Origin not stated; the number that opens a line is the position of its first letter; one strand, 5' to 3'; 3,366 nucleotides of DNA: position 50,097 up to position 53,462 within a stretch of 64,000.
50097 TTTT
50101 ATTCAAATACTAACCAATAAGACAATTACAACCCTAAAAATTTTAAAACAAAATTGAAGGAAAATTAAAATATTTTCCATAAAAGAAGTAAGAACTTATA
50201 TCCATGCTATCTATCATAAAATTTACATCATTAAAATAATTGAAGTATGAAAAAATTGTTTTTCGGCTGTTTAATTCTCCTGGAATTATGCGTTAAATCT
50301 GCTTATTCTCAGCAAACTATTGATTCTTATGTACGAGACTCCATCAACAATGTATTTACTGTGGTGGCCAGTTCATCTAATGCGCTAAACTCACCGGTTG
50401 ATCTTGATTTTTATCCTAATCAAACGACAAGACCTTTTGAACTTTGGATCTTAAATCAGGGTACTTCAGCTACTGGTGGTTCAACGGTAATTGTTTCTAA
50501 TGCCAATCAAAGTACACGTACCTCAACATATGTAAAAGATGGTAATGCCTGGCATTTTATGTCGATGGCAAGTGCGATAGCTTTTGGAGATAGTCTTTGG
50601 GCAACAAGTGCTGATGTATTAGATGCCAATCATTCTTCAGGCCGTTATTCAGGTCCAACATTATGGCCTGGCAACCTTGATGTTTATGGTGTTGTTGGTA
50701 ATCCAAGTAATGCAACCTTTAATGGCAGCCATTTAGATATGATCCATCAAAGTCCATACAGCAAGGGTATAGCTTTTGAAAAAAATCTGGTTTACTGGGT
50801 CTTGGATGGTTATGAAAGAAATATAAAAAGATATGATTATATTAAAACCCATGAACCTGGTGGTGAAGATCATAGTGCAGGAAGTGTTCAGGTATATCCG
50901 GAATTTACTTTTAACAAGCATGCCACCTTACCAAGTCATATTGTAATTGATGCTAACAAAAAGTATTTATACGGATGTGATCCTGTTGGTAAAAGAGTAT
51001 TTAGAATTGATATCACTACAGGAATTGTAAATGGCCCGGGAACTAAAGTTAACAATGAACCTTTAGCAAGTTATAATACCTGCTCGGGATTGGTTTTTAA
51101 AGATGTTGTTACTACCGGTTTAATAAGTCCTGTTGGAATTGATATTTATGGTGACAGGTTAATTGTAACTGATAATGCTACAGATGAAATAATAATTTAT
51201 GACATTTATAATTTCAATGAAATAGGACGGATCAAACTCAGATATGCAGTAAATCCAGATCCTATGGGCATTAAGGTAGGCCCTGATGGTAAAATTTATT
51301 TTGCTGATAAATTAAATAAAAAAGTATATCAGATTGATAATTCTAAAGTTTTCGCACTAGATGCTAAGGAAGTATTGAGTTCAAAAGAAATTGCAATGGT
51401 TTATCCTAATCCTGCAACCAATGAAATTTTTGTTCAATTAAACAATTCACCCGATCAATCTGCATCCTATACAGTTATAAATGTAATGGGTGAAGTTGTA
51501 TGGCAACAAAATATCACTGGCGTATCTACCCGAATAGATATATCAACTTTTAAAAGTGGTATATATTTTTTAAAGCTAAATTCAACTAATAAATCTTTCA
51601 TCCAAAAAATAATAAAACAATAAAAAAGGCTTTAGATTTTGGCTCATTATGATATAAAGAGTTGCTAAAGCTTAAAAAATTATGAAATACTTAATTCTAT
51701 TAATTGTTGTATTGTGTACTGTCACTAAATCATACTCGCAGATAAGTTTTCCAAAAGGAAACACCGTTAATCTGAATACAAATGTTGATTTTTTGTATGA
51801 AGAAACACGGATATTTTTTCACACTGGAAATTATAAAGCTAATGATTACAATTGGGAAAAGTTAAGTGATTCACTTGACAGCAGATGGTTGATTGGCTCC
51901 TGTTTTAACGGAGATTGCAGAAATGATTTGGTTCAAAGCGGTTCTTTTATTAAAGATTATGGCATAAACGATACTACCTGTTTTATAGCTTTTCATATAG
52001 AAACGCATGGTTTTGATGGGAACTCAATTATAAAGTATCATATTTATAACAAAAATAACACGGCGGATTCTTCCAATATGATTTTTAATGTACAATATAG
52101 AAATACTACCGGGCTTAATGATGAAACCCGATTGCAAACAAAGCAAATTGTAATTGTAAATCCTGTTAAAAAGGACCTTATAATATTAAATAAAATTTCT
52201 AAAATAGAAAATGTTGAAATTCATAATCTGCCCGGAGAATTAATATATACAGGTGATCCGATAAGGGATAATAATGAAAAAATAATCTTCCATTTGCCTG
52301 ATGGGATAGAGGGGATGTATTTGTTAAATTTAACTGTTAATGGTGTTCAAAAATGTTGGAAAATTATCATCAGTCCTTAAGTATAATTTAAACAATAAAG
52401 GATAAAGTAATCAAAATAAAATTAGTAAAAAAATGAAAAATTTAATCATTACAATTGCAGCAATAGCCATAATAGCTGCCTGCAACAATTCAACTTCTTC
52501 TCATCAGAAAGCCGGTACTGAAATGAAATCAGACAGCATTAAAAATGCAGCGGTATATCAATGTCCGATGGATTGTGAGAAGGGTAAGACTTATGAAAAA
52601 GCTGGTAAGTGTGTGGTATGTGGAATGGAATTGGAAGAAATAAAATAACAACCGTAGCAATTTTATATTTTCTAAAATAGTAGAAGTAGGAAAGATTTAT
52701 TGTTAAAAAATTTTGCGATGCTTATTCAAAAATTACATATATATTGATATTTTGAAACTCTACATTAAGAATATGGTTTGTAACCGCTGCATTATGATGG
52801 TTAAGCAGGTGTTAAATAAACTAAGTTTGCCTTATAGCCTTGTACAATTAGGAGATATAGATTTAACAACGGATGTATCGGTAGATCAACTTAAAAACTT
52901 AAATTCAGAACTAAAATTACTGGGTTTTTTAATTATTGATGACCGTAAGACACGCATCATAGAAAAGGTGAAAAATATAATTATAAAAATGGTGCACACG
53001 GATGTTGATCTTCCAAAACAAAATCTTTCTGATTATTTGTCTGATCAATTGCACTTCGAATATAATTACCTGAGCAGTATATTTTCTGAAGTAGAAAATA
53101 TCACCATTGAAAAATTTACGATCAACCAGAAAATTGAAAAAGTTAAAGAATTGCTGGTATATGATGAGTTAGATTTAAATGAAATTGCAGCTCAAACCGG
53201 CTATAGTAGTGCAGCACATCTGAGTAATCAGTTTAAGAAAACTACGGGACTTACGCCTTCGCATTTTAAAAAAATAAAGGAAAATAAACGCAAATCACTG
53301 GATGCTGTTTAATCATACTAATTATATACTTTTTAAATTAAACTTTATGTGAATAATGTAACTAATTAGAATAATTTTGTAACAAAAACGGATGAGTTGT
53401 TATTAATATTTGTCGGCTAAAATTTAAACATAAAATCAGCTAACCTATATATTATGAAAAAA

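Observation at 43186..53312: Eight consecutive T9SS-cargo genes around two multicopper oxidases: candidate cell-surface copper-oxidase system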

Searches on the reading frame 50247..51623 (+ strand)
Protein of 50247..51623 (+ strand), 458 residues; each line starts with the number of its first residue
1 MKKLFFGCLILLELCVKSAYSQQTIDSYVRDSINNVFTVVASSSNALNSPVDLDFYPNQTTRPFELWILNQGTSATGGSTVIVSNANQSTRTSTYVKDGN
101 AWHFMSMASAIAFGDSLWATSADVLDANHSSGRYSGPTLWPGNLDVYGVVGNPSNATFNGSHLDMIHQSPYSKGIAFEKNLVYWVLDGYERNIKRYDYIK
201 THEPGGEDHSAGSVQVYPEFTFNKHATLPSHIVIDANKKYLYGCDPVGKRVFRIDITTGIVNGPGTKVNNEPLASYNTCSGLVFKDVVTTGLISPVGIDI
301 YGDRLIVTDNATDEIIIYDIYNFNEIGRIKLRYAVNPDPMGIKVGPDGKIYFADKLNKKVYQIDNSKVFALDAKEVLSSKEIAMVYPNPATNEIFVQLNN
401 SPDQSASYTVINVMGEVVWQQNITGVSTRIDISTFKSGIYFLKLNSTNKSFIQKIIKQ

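Call 4: search_protein_families(library=pfam, proteins=[window:50247-51623:+], max_evalue=0.01)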
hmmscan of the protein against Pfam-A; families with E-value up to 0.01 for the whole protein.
window:50247-51623:+ (458 aa): 2 families
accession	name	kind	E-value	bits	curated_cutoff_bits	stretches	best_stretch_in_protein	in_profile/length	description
PF18962.6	Por_Secre_tail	-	1.9e-16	60.6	27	1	385-456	1-74/75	Secretion system C-terminal sorting domain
PF11589.14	DUF3244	-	0.0019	18.6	25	1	399-450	35-89/96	Domain of unknown function (DUF3244)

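Call 5: search_protein_families(library=ncbifam, proteins=[window:50247-51623:+], max_evalue=0.01)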
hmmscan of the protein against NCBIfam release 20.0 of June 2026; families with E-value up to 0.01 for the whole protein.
window:50247-51623:+ (458 aa): 5 families
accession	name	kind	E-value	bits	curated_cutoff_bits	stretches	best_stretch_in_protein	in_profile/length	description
TIGR04183.1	Por_Secre_tail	domain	8.2e-16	57.8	23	1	385-458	1-72/72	T9SS type A sorting domain-containing protein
NF038113.1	T9SSA_dep_M36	equivalog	8.4e-11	40.7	885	1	371-457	783-868/869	T9SS-dependent M36 family metallopeptidase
NF050177.1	TapA_OM_Porphy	equivalog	6.7e-08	31.7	500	1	351-456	439-542/544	TapA/TapC family T9SS-dependent outer membrane protein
NF052323.1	T9SSA_dep_M6i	equivalog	4.5e-05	21.6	600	1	354-457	931-1038/1043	T9SS-dependent M6-like inactivated metalloprotease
NF052644.1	T9SS_DNase_Rie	equivalog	0.00088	18.7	260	1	357-458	156-251/251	T9SS-dependent surface endonuclease, AS87_RS02955 family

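Call 63: search_solved_structures(query=A8, max_evalue=5, show_alignments=2)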
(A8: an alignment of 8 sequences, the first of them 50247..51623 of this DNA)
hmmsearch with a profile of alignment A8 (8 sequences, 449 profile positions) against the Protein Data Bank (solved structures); distinct sequences matched with E-value up to 5: 56.
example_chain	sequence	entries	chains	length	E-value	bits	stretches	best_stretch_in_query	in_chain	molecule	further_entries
6f0q_A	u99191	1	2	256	1.3e-17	67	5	279-360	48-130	Pizza6-AYW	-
6i3b_A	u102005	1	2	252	3.3e-17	65.6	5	279-360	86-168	cPizza6-AYW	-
7zpw_A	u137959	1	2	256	1.1e-16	63.8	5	279-360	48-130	Pizza6-TSK-TSH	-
7zpz_A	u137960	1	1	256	1.6e-16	63.4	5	280-360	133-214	Pizza6-TSR-TSH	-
6i39_A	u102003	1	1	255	3.6e-16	62.2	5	279-361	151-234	v31Pizza6-AYW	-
6f0t_A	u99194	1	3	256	3.8e-16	62.1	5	278-360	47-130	Pizza6-SFW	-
6qsd_A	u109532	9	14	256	4.7e-16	61.8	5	279-360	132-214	Pizza6S | Pizza6-S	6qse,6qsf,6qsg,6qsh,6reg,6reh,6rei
7zqg_A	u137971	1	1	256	2.2e-15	59.6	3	278-360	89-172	Pizza6-KSH-TSH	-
6i37_A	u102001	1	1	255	3.4e-15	59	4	279-360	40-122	nv1Pizza6-AYW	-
6i3a_A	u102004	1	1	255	6.4e-15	58.1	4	279-361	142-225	v22Pizza6-AYW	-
7zcj_A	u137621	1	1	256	6.6e-15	58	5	280-360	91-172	Pizza6-TNH-TSH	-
7zq2_A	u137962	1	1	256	8.5e-15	57.7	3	279-360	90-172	Pizza6-RSH-TSH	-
6rej_A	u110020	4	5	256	1.4e-14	56.9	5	279-360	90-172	Pizza6-SH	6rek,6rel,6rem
6i38_A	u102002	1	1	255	2.7e-14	56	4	279-360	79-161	nv2Pizza6-AYW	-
6f0s_A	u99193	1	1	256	4e-14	55.4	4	279-360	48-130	Pizza6-SYW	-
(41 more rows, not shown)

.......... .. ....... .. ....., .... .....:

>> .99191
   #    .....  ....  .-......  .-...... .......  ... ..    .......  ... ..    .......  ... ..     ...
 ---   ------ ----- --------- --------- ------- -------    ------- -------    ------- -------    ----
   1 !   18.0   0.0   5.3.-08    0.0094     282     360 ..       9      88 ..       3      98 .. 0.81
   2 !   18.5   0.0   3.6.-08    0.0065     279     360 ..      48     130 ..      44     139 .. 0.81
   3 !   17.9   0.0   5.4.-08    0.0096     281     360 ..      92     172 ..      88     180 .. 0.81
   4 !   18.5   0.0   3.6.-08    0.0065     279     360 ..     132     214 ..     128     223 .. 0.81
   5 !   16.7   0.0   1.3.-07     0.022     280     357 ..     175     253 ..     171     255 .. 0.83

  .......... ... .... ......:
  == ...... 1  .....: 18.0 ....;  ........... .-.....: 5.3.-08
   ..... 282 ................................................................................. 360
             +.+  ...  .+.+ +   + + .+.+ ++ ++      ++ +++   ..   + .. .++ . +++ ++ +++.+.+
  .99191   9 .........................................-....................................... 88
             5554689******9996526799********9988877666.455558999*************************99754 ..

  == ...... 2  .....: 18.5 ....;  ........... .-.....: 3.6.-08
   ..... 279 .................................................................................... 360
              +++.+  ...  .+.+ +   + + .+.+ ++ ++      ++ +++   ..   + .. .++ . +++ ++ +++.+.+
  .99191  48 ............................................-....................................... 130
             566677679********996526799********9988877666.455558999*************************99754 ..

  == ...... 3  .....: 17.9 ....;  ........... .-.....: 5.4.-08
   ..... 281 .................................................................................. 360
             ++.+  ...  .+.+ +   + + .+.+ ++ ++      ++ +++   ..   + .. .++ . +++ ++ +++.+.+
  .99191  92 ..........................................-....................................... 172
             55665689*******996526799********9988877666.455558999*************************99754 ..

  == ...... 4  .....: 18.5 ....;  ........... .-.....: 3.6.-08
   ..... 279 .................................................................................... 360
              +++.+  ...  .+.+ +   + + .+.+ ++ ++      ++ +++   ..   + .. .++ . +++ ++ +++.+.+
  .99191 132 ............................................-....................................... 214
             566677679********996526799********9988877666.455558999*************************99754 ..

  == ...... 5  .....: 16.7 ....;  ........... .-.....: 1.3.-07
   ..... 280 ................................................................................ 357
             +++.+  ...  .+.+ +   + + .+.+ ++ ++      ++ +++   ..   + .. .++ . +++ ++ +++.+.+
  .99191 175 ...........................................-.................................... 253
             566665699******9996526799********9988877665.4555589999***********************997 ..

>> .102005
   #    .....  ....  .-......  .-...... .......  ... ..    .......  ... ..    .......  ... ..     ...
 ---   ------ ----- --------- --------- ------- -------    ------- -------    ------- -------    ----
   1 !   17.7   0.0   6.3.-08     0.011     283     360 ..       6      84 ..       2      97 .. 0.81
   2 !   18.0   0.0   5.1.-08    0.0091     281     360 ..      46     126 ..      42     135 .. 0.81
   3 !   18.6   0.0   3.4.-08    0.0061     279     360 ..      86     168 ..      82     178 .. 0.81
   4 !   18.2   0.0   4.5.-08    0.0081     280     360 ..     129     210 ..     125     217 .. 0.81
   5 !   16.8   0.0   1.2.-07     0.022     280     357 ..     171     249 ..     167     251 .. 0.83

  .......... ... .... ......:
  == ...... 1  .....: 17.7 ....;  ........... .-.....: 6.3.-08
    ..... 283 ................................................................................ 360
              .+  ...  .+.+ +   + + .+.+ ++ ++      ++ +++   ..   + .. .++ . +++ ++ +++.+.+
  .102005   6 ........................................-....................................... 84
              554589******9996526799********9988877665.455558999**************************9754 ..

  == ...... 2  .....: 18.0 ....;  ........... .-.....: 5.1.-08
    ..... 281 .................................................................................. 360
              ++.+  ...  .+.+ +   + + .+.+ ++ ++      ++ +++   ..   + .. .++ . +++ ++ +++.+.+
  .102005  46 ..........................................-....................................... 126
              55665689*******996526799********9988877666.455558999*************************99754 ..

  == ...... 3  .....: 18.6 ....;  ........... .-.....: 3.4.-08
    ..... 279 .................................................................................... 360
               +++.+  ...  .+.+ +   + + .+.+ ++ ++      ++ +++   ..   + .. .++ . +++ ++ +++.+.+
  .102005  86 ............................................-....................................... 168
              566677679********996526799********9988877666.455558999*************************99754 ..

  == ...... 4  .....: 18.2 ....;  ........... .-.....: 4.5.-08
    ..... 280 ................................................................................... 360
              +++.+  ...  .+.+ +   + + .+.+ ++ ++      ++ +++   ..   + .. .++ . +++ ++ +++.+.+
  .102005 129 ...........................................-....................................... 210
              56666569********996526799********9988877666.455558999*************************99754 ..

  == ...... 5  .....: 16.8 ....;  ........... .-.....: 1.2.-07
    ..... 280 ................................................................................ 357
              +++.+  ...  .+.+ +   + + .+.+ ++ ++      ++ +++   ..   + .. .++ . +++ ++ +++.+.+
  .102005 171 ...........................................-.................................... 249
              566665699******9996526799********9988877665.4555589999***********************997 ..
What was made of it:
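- On NHL-repeat propeller: Profile positions 279-360 match Pizza, PknD and TRIM NHL blades at E 1e-17 to 2e-6 (call 63).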

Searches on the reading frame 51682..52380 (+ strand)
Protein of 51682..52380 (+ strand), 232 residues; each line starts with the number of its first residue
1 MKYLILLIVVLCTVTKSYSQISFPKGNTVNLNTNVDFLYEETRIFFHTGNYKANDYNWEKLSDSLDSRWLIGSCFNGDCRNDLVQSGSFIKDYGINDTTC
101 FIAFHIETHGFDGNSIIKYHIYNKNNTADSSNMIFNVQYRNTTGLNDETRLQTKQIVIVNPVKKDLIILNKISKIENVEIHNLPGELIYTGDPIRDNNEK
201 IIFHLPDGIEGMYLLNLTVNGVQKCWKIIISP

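Call 4: search_protein_families(library=pfam, proteins=[window:51682-52380:+], max_evalue=0.01)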
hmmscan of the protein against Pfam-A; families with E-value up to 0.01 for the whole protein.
window:51682-52380:+ (232 aa): 1 family
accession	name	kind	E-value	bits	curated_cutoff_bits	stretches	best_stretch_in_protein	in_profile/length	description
PF18962.6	Por_Secre_tail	-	0.00063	20.4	27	1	160-230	4-75/75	Secretion system C-terminal sorting domain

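Call 5: search_protein_families(library=ncbifam, proteins=[window:51682-52380:+], max_evalue=0.01)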
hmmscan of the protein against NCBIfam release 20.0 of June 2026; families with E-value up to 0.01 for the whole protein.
window:51682-52380:+ (232 aa): 1 family
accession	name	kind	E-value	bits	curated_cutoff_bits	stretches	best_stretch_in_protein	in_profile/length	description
TIGR04183.1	Por_Secre_tail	domain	1.3e-06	28.3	23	1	160-230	4-71/72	T9SS type A sorting domain-containing protein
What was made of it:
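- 51682..52380 (+): CxNGxC2: distant paralogue of CxNGxC1 (CFNGDC at 51901-51918) with a type-A CTD. TIGR04183 28.3 bits (call 5).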

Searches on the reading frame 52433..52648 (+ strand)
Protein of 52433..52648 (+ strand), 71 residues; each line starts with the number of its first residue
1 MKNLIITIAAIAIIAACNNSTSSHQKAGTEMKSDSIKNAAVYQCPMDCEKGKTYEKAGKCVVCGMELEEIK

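Call 4: search_protein_families(library=pfam, proteins=[window:52433-52648:+], max_evalue=0.01)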
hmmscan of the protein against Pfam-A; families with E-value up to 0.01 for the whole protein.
window:52433-52648:+ (71 aa): 1 family
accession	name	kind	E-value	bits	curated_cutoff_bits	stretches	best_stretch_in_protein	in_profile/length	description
PF19335.5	HMBD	-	2e-09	37.6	23.6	1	41-69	1-27/28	Heavy metal binding domain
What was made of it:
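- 52433..52648 (+): HMBD lipoprotein of 71 aa, with lipobox AAC and the motifs YQCPM and CVVCGM. PF19335 37.6 bits against a cut-off of 23.6 (call 4).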

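Call 5: search_protein_families(library=ncbifam, proteins=[window:52433-52648:+], max_evalue=0.01)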
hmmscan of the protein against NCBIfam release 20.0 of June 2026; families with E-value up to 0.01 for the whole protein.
window:52433-52648:+ (71 aa): 2 families
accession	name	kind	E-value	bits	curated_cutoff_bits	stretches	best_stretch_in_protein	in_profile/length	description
NF033139.1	blaZ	exception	0.0043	16.4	580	1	1-52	1-49/281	penicillin-hydrolyzing class A beta-lactamase BlaZ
NF050142.1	PG1828_fam_lipo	equivalog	0.0075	17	50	0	1-30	1-33/59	PG1828 family lipoprotein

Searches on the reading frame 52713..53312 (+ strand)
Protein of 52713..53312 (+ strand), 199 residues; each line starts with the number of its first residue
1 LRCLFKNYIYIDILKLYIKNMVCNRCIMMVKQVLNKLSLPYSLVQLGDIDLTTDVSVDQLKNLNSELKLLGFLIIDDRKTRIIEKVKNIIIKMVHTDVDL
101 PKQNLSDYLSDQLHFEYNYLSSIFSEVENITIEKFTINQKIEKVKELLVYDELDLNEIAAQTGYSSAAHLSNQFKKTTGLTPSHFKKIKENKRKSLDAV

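Call 4: search_protein_families(library=pfam, proteins=[window:52713-53312:+], max_evalue=0.01)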
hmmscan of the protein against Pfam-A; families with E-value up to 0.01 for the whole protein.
window:52713-53312:+ (199 aa): 3 families
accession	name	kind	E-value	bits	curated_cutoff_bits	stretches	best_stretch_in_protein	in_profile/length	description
PF12833.13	HTH_18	-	5.8e-16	59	33.6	1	109-187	1-79/80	Helix-turn-helix domain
PF00165.29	HTH_AraC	-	1.5e-10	41.4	26.6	1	152-183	8-38/42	Bacterial regulatory helix-turn-helix proteins, AraC family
PF01793.22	Glyco_transf_15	-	0.0099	15.7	25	0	48-128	184-264/325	Glycolipid 2-alpha-mannosyltransferase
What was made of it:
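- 52752..53312 (+): HMA-like (MVCNRC) plus AraC-type HTH regulator. The likely start is TTG 52752. HTH_18 59 bits (call 4).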

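Call 5: search_protein_families(library=ncbifam, proteins=[window:52713-53312:+], max_evalue=0.01)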
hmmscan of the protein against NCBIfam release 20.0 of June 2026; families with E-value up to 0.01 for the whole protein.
window:52713-53312:+ (199 aa): 22 families
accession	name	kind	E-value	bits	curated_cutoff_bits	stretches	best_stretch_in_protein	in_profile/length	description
NF047455.1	TF_Staph_AryK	equivalog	1.8e-12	46.4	850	1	84-194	160-264/759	transcriptional regulator AryK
TIGR04094.1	adjacent_YSIRK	equivalog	2.6e-12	46.4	200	1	98-186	296-383/383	YSIRK-targeted surface antigen transcriptional regulator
NF007693.0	PRK10371.1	equivalog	3.6e-10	39.5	253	1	110-195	221-306/309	transcriptional regulator MelR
NF007860.0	PRK10572.1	equivalog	9.8e-10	37.7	208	1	102-193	198-289/292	arabinose operon transcriptional regulator AraC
NF049932.1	TranspRegBtr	equivalog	4.4e-09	35.4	900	1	82-190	165-267/531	bacillibactin transport transcriptional regulator Btr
NF047788.1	TransRegPocR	equivalog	6.7e-09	35.4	500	1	109-191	211-293/296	transcriptional regulator PocR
NF006902.0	PRK09393.1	equivalog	1.8e-08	33.9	425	1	108-190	241-323/327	transcriptional regulator FtrA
TIGR02297.1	HpaA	equivalog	6.6e-07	28.9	274.65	1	104-187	204-286/287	4-hydroxyphenylacetate catabolism regulatory protein HpaA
NF033869.1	viru_reg_Rsp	equivalog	7.6e-06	24.6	400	1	110-189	170-249/701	AraC family transcriptional regulator Rsp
NF011733.0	PRK15186.1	equivalog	1e-05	25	403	1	81-189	181-282/291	AraC family transcriptional regulator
NF010027.0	PRK13502.1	equivalog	1.5e-05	24.6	384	1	117-190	206-279/282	HTH-type transcriptional activator RhaR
NF010026.0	PRK13501.1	equivalog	2e-05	23.9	363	1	117-187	206-276/290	HTH-type transcriptional activator RhaR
NF007243.0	PRK09685.1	equivalog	0.00011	21.8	199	1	101-187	212-300/303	transcriptional regulator FeaR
NF007633.0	PRK10296.1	equivalog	0.00013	21.5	264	1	137-188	223-274/280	transcriptional regulator ChbR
NF010025.2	PRK13500.1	equivalog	0.00024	20.8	525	1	119-191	208-280/282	HTH-type transcriptional activator RhaR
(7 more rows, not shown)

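Call 78: search_solved_structures(query=A6, max_evalue=1, show_alignments=0)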
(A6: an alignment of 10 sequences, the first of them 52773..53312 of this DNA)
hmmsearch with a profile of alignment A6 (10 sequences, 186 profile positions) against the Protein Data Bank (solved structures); distinct sequences matched with E-value up to 1: 49.
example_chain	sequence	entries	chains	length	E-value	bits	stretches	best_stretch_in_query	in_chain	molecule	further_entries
3lsg_A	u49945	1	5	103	3.1e-10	43.8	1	74-173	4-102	Two-component response regulator yesN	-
3oou_A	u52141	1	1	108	2.4e-09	40.8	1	94-176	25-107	Lin2118 protein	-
12aw_A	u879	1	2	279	9.8e-09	38.9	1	76-177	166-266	HYBRID TWO-COMPONENT SYSTEM PROTEIN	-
6swi_A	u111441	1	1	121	1.4e-08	38.3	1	88-176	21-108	Two-component response regulator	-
4fe4_A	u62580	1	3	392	1.9e-07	34.7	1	98-177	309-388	Xylose operon regulatory protein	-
4fe7_A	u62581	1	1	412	2.1e-07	34.5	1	98-177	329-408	Xylose operon regulatory protein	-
2k9s_A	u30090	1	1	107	2.8e-05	27.6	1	94-173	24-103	Arabinose operon regulatory protein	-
7xuk_A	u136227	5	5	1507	4.7e-05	26.9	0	3-61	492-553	Copper-transporting ATPase 2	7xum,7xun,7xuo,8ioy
7w5w_J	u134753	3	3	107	6.7e-05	26.4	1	75-173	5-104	Regulatory protein SoxS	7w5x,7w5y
3oio_A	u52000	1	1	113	8.4e-05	26.1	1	95-171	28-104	Transcriptional regulator (AraC-type DNA-binding domain-containing proteins)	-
2ew9_A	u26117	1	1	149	9.3e-05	25.9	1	3-61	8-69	Copper-transporting ATPase 2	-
7si3_A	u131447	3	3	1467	0.00046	23.7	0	2-65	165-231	P-type Cu(+) transporter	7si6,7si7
1p6t_A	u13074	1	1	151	0.00053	23.4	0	3-61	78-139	Potential copper-transporting ATPase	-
3mkl_A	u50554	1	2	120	0.0014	22.1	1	115-178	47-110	HTH-type transcriptional regulator gadX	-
2rml_A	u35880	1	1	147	0.0025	21.2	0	3-61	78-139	Copper-transporting P-type ATPase copA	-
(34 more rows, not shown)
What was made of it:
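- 52752..53312 (+): The N-terminus matches ATP7B and CopZ HMA domains at 4.7e-5 to 5e-3 (call 78).
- The regulator's N-terminus matches copper HMA domains (call 78). The regulator carries a copper-type HMA domain (call 78).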
